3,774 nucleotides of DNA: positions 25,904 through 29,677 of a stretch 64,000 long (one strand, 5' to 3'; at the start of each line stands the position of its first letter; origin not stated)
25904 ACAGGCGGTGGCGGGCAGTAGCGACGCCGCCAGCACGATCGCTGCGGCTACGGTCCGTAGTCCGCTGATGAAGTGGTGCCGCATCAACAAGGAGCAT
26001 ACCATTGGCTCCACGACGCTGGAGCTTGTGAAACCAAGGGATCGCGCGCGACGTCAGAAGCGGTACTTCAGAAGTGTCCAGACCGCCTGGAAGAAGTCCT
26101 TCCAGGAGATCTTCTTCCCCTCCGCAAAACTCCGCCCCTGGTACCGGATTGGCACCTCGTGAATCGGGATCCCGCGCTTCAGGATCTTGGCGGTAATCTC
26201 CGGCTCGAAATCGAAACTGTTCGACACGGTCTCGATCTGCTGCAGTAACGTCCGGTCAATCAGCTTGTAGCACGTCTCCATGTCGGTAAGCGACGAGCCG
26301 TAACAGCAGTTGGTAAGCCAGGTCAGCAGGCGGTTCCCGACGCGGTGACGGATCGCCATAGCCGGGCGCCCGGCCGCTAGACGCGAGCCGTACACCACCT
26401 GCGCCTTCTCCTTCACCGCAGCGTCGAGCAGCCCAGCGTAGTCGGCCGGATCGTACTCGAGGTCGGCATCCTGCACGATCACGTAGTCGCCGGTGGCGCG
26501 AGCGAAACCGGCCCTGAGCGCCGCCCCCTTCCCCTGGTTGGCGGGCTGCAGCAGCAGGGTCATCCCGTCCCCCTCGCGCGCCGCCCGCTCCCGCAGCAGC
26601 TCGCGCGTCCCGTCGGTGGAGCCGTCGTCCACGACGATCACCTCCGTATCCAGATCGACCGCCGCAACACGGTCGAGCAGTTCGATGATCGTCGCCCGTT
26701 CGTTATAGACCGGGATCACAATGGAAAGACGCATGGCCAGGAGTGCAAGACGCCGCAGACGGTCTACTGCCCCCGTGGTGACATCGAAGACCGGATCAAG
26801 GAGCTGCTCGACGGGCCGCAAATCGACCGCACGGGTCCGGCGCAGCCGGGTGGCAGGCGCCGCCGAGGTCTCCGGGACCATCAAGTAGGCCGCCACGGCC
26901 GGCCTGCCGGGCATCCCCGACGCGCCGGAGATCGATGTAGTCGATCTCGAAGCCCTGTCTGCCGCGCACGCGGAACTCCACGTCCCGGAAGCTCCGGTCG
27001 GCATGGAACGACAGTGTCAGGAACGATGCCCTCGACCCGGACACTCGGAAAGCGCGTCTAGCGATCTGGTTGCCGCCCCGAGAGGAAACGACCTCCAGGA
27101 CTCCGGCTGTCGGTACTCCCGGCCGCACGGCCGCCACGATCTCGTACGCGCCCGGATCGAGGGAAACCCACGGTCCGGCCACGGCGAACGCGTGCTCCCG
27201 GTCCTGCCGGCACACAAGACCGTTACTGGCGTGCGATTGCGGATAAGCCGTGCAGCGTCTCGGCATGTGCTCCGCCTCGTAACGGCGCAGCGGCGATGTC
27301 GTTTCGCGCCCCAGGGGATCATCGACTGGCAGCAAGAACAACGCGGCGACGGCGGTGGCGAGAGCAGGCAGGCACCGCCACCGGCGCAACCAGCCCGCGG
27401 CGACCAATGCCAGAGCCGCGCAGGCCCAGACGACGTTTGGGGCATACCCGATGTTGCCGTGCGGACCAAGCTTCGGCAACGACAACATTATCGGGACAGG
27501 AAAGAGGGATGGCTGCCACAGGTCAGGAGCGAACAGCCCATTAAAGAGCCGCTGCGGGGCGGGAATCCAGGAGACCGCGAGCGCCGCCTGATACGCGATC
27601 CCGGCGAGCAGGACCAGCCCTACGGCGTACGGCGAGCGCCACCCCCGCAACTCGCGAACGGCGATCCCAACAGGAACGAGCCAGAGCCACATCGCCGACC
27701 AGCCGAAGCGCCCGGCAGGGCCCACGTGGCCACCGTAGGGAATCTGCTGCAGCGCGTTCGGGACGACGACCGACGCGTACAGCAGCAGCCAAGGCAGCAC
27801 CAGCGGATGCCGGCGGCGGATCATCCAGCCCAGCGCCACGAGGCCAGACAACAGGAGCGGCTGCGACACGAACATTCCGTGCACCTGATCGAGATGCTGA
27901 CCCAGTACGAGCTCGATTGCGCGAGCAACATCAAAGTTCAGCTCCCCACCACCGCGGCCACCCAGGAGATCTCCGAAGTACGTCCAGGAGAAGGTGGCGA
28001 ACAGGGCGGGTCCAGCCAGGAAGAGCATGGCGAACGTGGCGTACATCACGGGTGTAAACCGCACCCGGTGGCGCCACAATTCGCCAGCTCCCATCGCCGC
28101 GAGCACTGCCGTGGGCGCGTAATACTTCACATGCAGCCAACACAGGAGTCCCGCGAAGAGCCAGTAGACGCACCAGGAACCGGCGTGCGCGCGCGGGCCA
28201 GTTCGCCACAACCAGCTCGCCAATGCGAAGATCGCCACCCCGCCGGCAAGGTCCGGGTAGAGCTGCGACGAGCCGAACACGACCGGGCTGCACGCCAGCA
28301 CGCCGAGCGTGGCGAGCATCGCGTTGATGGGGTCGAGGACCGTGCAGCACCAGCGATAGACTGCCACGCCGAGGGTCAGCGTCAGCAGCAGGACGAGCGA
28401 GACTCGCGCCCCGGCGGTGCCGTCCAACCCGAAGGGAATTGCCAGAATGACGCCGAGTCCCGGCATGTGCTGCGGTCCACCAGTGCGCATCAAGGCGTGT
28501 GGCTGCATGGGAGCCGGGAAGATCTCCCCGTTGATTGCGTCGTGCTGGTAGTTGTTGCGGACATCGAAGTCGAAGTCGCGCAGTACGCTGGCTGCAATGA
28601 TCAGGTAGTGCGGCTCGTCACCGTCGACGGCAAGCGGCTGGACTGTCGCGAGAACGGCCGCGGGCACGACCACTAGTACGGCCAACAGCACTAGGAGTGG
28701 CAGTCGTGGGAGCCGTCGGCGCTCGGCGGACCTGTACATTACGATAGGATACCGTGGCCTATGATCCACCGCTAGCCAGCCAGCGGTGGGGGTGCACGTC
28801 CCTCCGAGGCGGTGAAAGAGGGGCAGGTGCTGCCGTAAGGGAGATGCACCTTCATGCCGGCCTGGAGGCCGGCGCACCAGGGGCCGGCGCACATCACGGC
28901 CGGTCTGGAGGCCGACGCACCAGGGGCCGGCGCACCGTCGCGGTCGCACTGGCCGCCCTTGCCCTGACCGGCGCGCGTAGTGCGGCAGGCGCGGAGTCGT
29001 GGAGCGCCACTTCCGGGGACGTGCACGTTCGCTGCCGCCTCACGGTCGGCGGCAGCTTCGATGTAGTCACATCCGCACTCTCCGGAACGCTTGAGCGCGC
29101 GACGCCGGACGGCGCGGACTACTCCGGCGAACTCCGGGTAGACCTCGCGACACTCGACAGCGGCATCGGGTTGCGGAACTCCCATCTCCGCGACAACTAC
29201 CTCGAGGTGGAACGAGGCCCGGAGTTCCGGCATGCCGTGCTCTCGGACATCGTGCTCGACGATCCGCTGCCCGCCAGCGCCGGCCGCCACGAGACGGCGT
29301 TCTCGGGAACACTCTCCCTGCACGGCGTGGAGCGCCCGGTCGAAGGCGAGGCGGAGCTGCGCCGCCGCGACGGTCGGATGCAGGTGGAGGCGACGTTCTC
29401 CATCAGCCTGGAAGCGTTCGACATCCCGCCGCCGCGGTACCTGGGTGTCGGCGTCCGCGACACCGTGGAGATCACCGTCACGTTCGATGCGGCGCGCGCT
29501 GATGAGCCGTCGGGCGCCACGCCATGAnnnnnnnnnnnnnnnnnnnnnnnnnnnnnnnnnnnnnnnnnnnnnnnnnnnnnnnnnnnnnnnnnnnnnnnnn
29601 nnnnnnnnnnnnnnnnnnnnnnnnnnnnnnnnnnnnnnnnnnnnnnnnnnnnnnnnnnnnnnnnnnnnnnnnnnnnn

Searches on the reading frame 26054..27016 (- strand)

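Call 31: search_protein_families(library=pfam, proteins=[window:26054-27016:-], max_evalue=0.0001)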
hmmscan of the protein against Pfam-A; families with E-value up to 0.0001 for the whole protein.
window:26054-27016:- (320 aa): 3 families
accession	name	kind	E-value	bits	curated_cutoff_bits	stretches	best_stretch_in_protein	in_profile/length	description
PF00535.33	Glycos_transf_2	-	5.5e-35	121.2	23.3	1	98-260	1-166/168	Glycosyl transferase family 2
PF13641.12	Glyco_tranf_2_3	-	9.2e-07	29.5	27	1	97-185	3-96/230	Glycosyltransferase like family 2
PF10111.15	Glyco_tranf_2_2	-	6.3e-06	26.3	27.3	1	98-194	1-100/276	Glycosyltransferase like family 2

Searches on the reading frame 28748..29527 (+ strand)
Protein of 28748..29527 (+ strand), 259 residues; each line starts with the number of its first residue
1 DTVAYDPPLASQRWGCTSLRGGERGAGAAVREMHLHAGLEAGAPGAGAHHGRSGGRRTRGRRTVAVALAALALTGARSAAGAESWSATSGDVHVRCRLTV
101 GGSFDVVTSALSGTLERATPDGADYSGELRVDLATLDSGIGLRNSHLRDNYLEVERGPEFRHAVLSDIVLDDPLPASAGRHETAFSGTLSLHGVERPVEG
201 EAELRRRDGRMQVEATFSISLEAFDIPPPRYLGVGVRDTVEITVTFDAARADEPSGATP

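Call 31: search_protein_families(library=pfam, proteins=[window:28748-29527:+], max_evalue=0.0001)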
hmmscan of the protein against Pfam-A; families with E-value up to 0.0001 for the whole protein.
window:28748-29527:+ (259 aa): 1 family
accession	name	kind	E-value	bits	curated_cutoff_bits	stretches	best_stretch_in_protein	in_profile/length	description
PF04264.18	YceI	-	6.6e-16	59.5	23.7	1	97-247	20-149/150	YceI-like domain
